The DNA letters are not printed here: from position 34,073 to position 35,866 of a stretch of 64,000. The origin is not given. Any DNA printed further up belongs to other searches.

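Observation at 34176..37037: A/T-rich islet at tRNA-Ser carrying an orphan PD-(D/E)xK-like protein: candidate single-gene defence or toxin module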

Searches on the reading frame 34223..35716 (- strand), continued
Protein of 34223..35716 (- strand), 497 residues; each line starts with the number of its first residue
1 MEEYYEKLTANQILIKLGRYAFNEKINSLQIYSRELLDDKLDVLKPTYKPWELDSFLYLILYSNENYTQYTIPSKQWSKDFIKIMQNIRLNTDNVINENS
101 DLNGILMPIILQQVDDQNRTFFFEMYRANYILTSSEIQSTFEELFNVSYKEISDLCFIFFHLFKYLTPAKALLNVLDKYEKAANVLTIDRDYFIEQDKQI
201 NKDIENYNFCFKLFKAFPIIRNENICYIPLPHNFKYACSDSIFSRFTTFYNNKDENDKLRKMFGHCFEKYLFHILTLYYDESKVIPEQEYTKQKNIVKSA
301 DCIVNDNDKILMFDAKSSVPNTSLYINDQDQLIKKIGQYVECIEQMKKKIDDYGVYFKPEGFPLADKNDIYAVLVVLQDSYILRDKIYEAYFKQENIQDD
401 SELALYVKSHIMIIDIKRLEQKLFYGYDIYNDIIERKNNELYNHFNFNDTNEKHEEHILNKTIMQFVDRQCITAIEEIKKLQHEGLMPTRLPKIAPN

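Call 44: predict_structure(alignment_id=A3)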
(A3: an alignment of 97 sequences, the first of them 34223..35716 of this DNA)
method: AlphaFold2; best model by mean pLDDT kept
length: 497 residues; sequences in the alignment: 97
mean_pLDDT: 92.7   pTM: 0.92
mean pLDDT of the five models: 92.7, 92.5, 92.3, 91.9, 91.5
residues with pLDDT >= 90: 418; 70-90: 56; 50-70: 23; < 50: 0
segments of 3 or more residues with pLDDT < 50: none
pLDDT, mean of each block of 10 residues (from residue 1): 79 97 96 88 72 97 93 94 95 84 89 87 96 98 97 97 96 98 98 96 95 95 97 92 89 91 98 97 94 94 93 96 93 97 98 76 85 97 96 98 98 96 94 93 80 78 97 98 97 80
secondary structure, 60 per line:
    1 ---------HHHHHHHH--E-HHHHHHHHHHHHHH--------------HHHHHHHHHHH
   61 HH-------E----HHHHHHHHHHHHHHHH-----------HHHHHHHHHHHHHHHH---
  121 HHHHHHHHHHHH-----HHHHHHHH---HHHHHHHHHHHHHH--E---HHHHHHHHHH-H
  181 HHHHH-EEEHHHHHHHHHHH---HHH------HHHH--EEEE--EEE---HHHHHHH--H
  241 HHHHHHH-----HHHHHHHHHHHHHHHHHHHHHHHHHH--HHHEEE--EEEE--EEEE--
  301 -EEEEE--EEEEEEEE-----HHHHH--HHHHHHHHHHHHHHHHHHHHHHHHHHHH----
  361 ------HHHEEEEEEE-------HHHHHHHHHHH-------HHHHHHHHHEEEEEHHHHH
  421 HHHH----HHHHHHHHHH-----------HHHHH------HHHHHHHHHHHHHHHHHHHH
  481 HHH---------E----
elements in order: H10-17 H22-35 H50-62 H75-90 H102-117 H121-132 H138-145 H149-162 H169-178 H180-185 E187-189 H190-200 H213-216 E219-222 E225-227 H231-237 H240-247 H253-278 E284-286 E289-292 E295-298 E302-306 E309-316 H322-326 H329-356 E370-376 H384-394 H402-410 E411-415 H416-424 H429-438 H450-454 H461-483

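Call 67: search_protein_families(library=pfam, proteins=[L007:11706-12779:+], max_evalue=0.01)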
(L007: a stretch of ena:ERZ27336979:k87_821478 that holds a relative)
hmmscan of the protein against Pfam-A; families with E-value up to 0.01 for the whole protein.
L007:11706-12779:+ (357 aa): 0 families

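Call 68: fold_search(model_id=the predicted structure, library=pdb)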
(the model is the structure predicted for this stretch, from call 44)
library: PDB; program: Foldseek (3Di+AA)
matches with E <= 10: 540; with E <= 0.001: 0
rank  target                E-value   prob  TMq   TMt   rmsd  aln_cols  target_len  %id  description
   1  6xl1_A                2.4e-03  1.00  0.19  0.25   7.6       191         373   15  crystal structure of cA4-activated Card1(D294N) (released 2020-12-30)
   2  9wuf                  4.4e-03  0.99  0.30  0.15  12.7       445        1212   10  Cryo-EM structure of Upx (released 2026-02-11)
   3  5liz                  6.4e-03  0.96  0.22  0.19  24.0       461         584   11  The structure of Nt.BspD6I nicking endonuclease with all cysteines mutated by serine residues at 0.19 nm resolution . (released 2017-08-02)
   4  6qnz_B                7.7e-03  0.93  0.21  0.19  25.0       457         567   11  Crystal structure of the site-specific DNA nickase N.BspD6I E418A Mutant (released 2020-03-04)
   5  2ewf                  1.3e-02  0.94  0.23  0.20  24.0       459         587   11  Crystal structure of the site-specific DNA nickase N.BspD6I (released 2006-11-21)
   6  8q3z_A                1.4e-02  0.96  0.21  0.23  13.1       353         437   11  Crystal structure of cA4-bound Can2 from Thermoanaerobacter brockii (released 2023-11-22)
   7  5liq_B                1.4e-02  0.87  0.21  0.19  24.5       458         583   11  The structure of C160S,C508S,C578S mutant of Nt.BspD6I nicking endonuclease at 0.185 nm resolution . (released 2017-08-02)
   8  9dou_A                1.8e-02  0.99  0.19  0.11  12.8       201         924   11  Taeniopygia guttata R2 retrotransposon (R2Tg) initiating target-primed reverse transcription (released 2025-05-21)
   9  8gh6_A                1.8e-02  0.99  0.18  0.11  12.8       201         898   12  Bombyx mori R2 retrotransposon initiating target-primed reverse transcription (released 2023-04-05)
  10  8q3y_A                2.0e-02  0.93  0.21  0.24  13.0       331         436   10  Crystal structure of apo Can2 from Thermoanaerobacter brockii (released 2023-11-22)
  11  6wxw_A                2.1e-02  1.00  0.19  0.25   7.8       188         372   15  crystal structure of apo Card1 (released 2020-12-30)
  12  8q42_B                2.3e-02  0.63  0.21  0.24  27.7       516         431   12  Crystal structure of cA4-bound Can2 (E341A) in complex with oligo-A DNA (released 2023-11-22)
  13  5liq_A                2.6e-02  0.77  0.21  0.18  24.5       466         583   10  The structure of C160S,C508S,C578S mutant of Nt.BspD6I nicking endonuclease at 0.185 nm resolution . (released 2017-08-02)
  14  8iby_C                3.0e-02  0.97  0.16  0.11  10.3       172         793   13  Structure of R2 with 5'ORF (released 2023-09-20)
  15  5lhc_B                3.3e-02  0.77  0.21  0.18  24.6       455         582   10  The structure of D456A mutant of Nt.BspD6I nicking endonuclease at 0.24 nm resolution . (released 2017-08-16)
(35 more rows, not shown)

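Call 76: find_encoding_contigs(protein=P0008, flank=6000, max_places=3)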
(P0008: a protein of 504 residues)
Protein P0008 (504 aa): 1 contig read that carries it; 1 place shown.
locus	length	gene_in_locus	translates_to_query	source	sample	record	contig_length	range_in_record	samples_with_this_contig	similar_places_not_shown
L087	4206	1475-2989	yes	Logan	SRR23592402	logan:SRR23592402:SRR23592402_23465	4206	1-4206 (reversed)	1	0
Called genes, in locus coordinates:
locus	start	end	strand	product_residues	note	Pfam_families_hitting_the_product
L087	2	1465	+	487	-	?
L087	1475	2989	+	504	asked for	-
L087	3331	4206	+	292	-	?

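Call 77: find_encoding_contigs(protein=P0035, flank=6000, max_places=3)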
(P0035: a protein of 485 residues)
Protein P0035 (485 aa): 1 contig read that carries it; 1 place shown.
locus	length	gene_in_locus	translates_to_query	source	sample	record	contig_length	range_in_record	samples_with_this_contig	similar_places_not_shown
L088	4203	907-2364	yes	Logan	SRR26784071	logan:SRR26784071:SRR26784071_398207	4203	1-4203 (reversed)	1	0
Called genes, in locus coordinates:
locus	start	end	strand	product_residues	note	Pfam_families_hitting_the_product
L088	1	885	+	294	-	?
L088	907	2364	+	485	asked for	-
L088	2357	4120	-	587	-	PF00589:Phage_integrase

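Call 78: find_encoding_contigs(protein=P0075, flank=6000, max_places=3)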
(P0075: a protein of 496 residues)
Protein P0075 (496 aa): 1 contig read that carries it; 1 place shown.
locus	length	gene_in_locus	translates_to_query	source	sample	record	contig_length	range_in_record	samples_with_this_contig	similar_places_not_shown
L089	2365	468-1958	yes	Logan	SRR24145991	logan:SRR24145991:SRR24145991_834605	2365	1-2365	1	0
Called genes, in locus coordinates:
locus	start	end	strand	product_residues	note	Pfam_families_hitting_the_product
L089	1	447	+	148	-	?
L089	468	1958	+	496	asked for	-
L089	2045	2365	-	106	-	?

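Call 79: search_protein_families(library=pfam, proteins=[L087:2-1465:+, L088:1-885:+, L089:1-447:+, L016:1169-2614:+, L018:1872-2756:+, L087:3331-4206:+], max_evalue=0.01)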
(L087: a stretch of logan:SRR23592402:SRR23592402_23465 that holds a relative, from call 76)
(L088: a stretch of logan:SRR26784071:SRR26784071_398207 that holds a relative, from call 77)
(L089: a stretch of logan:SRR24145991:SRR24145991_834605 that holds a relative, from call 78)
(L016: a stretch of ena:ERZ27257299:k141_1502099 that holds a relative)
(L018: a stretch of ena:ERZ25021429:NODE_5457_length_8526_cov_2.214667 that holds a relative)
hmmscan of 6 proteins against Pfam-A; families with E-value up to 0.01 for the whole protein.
L087:2-1465:+ (487 aa): 2 families
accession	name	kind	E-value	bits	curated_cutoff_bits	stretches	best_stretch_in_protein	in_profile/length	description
PF11867.13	T1RH-like_C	-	1.4e-111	373.4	26.8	1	156-483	3-328/329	Type I restriction enzyme HindI endonuclease subunit-like, C-terminal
PF22679.2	T1R_D3-like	-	2.4e-23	83.7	27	1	71-138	87-156/158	Type I restriction enzyme subunit R domain 3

L088:1-885:+ (294 aa): 0 families

L089:1-447:+ (148 aa): 2 families
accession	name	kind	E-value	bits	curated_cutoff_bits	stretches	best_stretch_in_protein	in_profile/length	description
PF13487.12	HD_5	-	3.3e-31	108.8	27.2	1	3-129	48-170/170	HD domain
PF01966.28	HD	-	1.4e-15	58.1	22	1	1-97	31-115/116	HD domain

L016:1169-2614:+ (481 aa): 1 family
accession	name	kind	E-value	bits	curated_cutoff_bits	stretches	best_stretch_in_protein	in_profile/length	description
PF02811.25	PHP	-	0.00011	23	26.4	1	178-241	2-41/164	PHP domain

L018:1872-2756:+ (294 aa): 1 family
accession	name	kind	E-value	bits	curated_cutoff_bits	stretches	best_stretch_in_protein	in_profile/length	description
PF00149.33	Metallophos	-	1.1e-09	39.4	21.5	1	21-221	2-190/191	Calcineurin-like phosphoesterase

L087:3331-4206:+ (292 aa): 0 families

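Call 82: search_protein_families(library=padloc, alignment_id=A3, max_evalue=0.01)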
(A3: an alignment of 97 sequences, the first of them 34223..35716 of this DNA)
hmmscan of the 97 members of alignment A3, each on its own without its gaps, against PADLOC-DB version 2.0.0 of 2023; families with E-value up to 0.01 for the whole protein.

A. member 1, window:34223-35716:- (497 aa): 2 families
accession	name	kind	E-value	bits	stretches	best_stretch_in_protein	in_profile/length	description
PDLC04221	HEC-02B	-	0.003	15.4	1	288-336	27-76/171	-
PDLC04225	HEC-02B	-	0.0061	14.6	1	289-351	28-92/173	-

B. families by the number of members that match (of 97 scanned): 7 families
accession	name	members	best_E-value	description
PDLC04225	HEC-02B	5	0.00037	-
PDLC01903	CARF4--CARF_PDDEXK_TM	3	0.0004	-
PDLC04221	HEC-02B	3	0.0016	-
PDLC01037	Csx1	2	0.0013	ARF+Nuclease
PDLC04400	PDC-M08A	1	0.0017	-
PDLC00943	Cas4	1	0.0018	CRISPR-associated protein Cas4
PDLC01887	CARF4--CARF_PDDEXK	1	0.005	-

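Call 85: fold_search(model_id=the predicted structure, library=viral)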
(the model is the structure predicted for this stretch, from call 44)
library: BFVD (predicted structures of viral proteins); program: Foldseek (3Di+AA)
matches with E <= 10: 358; with E <= 0.001: 0
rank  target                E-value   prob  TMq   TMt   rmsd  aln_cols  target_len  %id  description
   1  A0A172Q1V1            2.9e-02  0.96  0.18  0.38   8.2       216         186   12  Uncharacterized protein [Escherichia phage MX01]
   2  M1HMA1                3.4e-02  0.84  0.17  0.23  13.9       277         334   13  (no name in the UniProt tables at hand)
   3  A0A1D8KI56            4.4e-02  0.99  0.18  0.38   5.8       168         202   14  Uncharacterized protein [Synechococcus phage S-CAM1]
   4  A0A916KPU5            4.4e-02  0.11  0.09  0.07  23.5       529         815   10  Uncharacterized protein [Choristoneura biennis entomopoxvirus]
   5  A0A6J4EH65            4.8e-02  0.69  0.13  0.27  22.5       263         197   11  (no name in the UniProt tables at hand)
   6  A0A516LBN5            5.6e-02  0.85  0.18  0.34  16.5       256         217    8  (no name in the UniProt tables at hand)
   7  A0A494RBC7            6.1e-02  0.97  0.16  0.43   9.7       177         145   10  (no name in the UniProt tables at hand)
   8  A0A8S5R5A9            9.2e-02  0.63  0.17  0.26  16.2       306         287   12  Putative nuclease of the RecB family [Ackermannviridae sp. ctaCq7]
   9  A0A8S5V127            9.6e-02  0.13  0.11  0.15  18.7       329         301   13  Endonuclease I [Siphoviridae sp. ct3r22]
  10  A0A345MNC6            1.3e-01  0.54  0.17  0.12  15.5       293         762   10  (no name in the UniProt tables at hand)
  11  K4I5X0                1.3e-01  0.54  0.14  0.28  16.1       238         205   12  Uncharacterized protein [Salmonella phage STML-198]
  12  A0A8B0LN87            1.5e-01  0.93  0.15  0.42   7.0       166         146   12  Uncharacterized protein [uncultured archaeal virus]
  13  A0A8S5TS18            1.5e-01  0.51  0.13  0.16  13.8       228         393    9  Endonuclease-like protein [Siphoviridae sp. ctEw721]
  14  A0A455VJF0            1.7e-01  0.69  0.10  0.16  15.2       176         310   15  (no name in the UniProt tables at hand)
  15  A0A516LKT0            1.7e-01  0.57  0.13  0.28  11.1       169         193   11  (no name in the UniProt tables at hand)
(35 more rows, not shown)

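Call 92: list_cluster_members(proteins=[P0005, P0006, P0007, P0009, P0011, P0014, P0020, P0027, P0048, P0061])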
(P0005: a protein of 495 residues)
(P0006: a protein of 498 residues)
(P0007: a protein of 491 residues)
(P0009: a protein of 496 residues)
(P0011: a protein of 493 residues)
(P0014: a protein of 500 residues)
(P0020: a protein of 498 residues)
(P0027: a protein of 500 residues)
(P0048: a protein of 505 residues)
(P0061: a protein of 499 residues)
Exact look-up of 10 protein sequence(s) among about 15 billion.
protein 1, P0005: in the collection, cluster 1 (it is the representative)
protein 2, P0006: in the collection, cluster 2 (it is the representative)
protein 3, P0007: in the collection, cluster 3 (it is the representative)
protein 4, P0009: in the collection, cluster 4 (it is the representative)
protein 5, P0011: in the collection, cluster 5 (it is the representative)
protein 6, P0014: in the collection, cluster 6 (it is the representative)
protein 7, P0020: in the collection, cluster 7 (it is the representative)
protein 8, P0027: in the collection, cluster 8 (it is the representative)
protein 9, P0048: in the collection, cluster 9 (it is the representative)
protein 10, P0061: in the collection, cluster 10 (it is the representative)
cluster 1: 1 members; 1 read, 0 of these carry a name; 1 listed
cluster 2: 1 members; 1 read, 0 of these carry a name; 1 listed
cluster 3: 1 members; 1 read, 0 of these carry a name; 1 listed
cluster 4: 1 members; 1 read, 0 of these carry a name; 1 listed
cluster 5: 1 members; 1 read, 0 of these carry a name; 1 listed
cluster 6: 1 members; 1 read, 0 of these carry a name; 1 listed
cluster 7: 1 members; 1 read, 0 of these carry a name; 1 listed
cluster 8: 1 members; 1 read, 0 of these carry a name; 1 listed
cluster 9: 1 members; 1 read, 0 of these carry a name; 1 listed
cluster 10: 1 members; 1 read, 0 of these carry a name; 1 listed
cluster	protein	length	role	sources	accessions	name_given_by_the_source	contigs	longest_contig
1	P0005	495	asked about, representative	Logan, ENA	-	-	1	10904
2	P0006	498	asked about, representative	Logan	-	-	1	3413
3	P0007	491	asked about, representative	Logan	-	-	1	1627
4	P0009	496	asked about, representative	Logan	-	-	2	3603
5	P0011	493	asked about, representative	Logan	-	-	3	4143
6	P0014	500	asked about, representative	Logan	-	-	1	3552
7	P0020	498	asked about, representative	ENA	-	-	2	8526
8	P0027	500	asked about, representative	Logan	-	-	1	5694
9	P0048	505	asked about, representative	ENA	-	-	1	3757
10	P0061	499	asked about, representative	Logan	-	-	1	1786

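Call 93: search_dna_similar(query=window:34223-35716:-, collection=plasmids, mode=protein, max_evalue=0.001)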
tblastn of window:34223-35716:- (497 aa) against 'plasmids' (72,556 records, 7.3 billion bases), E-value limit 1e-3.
Records with a match: 6; places in all: 6; records where one place covers at least 80% of the query: 4.
Best place of each record, by identity: <60% 6.
By first word of the organism name: Bacillus 3; Priestia 2; Sporosarcina 1.
By predicted mobility (MOB-suite, as given by PLSDB): non-mobilizable 3; mobilizable 2; conjugative 1.
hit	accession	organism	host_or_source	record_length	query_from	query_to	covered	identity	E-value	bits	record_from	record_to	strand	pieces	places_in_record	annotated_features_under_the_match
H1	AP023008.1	Bacillus cereus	-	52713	8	488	97%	27.3%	2e-31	136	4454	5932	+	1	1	hypothetical protein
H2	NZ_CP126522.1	Bacillus toyonensis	bacterial isolate,soil in warm, humid ...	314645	8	487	97%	26.9%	1e-29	131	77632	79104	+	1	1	hypothetical protein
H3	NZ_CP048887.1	Priestia megaterium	culture,agricultural soil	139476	8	430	85%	26.4%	2e-34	145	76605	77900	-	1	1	hypothetical protein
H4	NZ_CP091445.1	Bacillus cereus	Moringa oleifera,whole organism,root ...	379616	124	488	73%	29.1%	8e-21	128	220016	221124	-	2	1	hypothetical protein (x2)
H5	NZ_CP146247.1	Sporosarcina psychrophila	cell culture,Middle part of the water ...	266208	17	440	85%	24.9%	1e-23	112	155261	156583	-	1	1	hypothetical protein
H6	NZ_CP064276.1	Priestia megaterium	cell culture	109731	175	430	52%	28.2%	3e-24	114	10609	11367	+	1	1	hypothetical protein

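Call 94: search_dna_similar(query=window:34223-35716:-, collection=phages, mode=protein, max_evalue=0.001)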
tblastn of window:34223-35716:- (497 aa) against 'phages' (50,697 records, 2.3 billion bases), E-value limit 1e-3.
Records with a match: 1; places in all: 1; records where one place covers at least 80% of the query: 1.
Best place of each record, by identity: <60% 1.
By first word of the organism name: Bacteriophage 1.
By host as written in the record: - 1.
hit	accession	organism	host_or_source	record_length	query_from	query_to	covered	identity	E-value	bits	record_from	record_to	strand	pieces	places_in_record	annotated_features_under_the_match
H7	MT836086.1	Bacteriophage sp.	human fecal samples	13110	17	452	88%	26.1%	2e-23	110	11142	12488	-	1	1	record has no annotation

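Call 96: get_annotated_region(hit=H1, flank=6000)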
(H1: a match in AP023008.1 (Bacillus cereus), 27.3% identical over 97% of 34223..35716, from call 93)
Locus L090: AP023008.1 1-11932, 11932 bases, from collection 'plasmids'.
description: Bacillus cereus 30090 plasmid p30090_3 DNA, complete sequence
organism: Bacillus cereus (NCBI taxid 1396)
taxonomy: Bacteria; Bacillota; Bacilli; Bacillales; Bacillaceae; Bacillus; Bacillus cereus
host: -; source: -; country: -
typing (MOB-suite, as given by PLSDB): non-mobilizable
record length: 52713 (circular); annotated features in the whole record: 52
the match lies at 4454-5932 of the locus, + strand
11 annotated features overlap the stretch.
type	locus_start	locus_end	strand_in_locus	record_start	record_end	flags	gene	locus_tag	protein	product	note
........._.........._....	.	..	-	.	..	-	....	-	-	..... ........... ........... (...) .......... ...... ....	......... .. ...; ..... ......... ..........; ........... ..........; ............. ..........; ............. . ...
CDS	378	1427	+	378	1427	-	-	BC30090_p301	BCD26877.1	hypothetical protein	-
CDS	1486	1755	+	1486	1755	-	-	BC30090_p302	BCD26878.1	hypothetical protein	-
CDS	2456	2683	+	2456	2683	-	-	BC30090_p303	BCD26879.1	hypothetical protein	-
CDS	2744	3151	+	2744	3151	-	-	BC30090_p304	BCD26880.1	hypothetical protein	-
CDS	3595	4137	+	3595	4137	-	-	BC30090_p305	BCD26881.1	DNA integration/recombination/invertion protein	-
CDS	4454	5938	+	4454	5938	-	-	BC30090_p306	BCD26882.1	hypothetical protein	-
CDS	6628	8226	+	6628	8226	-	-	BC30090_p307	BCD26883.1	hypothetical protein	-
CDS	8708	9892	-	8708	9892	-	-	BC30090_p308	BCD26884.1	hypothetical protein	-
CDS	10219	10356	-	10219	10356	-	-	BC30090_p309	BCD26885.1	hypothetical protein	-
CDS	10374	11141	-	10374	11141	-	yokB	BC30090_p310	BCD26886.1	SPBc2 prophage-derived uncharacterized lipoprotein YokB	-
